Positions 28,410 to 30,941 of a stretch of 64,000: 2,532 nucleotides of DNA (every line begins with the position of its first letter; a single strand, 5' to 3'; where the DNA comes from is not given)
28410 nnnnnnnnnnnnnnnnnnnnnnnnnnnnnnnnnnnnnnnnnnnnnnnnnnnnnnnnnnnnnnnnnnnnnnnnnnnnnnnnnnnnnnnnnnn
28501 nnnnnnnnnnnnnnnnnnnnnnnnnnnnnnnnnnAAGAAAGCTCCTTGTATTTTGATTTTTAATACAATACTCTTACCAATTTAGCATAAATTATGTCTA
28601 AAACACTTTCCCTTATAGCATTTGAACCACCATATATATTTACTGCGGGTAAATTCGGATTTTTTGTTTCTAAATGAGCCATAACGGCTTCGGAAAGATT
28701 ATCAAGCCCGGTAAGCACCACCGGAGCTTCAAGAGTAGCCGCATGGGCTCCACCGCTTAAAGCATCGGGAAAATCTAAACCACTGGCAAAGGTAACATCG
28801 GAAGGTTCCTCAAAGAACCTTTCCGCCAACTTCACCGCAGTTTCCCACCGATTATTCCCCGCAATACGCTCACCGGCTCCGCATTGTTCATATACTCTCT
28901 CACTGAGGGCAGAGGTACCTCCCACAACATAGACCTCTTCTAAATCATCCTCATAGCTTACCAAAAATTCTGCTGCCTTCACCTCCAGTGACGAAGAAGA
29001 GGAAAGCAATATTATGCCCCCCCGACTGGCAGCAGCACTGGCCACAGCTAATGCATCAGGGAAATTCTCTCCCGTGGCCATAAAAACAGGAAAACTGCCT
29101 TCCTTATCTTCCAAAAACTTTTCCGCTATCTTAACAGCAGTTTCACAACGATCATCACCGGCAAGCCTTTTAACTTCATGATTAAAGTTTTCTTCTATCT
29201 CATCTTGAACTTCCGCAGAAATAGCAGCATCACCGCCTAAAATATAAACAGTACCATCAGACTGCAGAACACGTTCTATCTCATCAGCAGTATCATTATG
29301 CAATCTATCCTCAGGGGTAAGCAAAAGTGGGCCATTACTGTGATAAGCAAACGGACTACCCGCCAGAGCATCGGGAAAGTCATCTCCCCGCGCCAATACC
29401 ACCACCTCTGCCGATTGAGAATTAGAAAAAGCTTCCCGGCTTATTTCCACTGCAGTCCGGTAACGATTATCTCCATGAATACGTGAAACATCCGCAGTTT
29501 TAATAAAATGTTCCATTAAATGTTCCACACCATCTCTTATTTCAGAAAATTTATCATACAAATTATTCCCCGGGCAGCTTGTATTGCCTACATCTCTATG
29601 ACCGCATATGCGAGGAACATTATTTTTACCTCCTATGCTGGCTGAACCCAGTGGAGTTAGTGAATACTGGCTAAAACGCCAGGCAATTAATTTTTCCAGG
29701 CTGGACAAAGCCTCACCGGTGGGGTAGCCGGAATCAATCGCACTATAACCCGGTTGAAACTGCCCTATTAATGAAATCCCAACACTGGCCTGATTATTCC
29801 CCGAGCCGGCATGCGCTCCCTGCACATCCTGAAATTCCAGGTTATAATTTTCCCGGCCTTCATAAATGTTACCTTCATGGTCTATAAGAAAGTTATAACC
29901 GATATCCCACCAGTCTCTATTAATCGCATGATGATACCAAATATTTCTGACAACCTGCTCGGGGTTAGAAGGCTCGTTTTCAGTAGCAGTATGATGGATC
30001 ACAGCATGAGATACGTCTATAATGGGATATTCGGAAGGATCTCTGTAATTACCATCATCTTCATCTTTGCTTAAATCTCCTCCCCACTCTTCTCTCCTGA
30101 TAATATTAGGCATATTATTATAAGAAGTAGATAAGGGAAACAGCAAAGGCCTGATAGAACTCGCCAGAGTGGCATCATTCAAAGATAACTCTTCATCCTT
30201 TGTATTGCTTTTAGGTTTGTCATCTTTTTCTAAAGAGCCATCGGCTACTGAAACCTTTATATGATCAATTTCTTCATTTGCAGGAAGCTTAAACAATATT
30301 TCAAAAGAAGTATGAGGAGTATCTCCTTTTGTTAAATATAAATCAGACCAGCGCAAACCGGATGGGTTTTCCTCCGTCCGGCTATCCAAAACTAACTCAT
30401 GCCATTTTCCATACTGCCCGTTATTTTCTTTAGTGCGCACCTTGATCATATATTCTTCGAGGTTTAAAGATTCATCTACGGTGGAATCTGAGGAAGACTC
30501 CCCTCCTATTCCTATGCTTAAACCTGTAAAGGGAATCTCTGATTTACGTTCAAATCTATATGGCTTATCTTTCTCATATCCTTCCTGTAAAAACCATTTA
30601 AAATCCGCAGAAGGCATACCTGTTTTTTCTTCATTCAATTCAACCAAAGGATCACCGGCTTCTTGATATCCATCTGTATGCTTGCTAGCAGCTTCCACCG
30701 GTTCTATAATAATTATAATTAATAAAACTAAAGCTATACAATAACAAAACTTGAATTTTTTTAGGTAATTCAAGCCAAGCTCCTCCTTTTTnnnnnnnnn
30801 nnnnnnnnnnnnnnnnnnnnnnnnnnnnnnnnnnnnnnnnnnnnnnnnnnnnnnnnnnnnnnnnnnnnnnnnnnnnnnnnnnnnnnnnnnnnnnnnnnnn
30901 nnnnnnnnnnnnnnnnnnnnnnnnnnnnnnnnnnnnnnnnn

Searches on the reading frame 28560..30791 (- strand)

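Call 24: search_protein_families(library=pfam, proteins=[window:28560-30791:-], max_evalue=0.001)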
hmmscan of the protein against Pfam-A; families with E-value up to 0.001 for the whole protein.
window:28560-30791:- (743 aa): 2 families
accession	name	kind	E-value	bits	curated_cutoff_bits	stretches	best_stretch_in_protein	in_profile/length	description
PF04122.17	CW_binding_2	-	5e-59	197.2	24.9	3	437-529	1-73/73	Cell wall binding domain 2 (CWB2)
PF01510.30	Amidase_2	-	7.2e-18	65.6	26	1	260-409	5-131/131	N-acetylmuramoyl-L-alanine amidase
